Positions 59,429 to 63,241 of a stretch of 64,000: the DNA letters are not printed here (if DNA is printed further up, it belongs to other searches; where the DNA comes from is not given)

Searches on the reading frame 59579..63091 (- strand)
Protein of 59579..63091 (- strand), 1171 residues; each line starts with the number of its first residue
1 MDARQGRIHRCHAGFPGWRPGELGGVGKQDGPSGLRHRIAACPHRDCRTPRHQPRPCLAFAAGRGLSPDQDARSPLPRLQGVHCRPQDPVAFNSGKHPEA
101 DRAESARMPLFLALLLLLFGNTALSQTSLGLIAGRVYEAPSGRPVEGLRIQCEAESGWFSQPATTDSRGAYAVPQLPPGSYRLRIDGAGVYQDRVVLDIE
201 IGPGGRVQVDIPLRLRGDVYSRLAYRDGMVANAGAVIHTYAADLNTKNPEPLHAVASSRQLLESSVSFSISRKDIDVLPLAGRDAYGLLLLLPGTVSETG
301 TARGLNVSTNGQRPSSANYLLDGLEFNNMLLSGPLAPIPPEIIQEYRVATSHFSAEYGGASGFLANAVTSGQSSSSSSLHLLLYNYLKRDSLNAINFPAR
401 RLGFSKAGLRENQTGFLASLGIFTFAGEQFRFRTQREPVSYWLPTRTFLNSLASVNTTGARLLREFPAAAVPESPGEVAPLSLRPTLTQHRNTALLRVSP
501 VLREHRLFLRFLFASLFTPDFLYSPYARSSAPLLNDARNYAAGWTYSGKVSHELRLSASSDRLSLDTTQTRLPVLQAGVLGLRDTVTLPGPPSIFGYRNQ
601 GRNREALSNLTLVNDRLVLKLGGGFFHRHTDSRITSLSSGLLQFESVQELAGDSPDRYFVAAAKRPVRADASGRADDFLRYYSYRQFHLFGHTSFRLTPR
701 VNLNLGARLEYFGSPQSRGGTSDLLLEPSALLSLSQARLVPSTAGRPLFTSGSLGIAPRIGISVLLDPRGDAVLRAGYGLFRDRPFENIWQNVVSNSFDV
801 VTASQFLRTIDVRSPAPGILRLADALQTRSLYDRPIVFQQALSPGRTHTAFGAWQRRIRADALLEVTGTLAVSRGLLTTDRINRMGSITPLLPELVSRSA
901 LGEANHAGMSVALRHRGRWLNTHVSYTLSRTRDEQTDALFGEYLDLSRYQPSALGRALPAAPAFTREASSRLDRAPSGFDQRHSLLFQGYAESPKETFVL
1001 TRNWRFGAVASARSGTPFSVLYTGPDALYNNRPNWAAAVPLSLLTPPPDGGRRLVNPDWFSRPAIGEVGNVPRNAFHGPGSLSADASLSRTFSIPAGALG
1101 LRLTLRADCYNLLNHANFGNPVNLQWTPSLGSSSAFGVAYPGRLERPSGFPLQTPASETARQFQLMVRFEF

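Call 38: search_protein_families(library=pfam, proteins=[window:59579-63091:-], max_evalue=0.01)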
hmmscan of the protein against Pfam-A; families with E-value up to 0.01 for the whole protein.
window:59579-63091:- (1171 aa): 5 families
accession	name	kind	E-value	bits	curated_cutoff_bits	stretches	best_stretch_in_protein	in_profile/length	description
PF25183.1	OMP_b-brl_4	-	3.6e-58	198.1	30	1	454-1138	118-826/838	Outer membrane beta barrel domain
PF13620.12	CarboxypepD_reg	-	1e-12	48.6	32.3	1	132-213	2-81/82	Carboxypeptidase regulatory-like domain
PF07715.20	Plug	-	3.9e-06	27.8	23.9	1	269-360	11-102/107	TonB-dependent Receptor Plug Domain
PF13715.12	CarbopepD_reg_2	-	0.0016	18.8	32.2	1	132-195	1-60/88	CarboxypepD_reg-like domain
PF17210.9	SdrD_B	-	0.0066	17.1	29.7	0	143-186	22-65/112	SdrD B-like domain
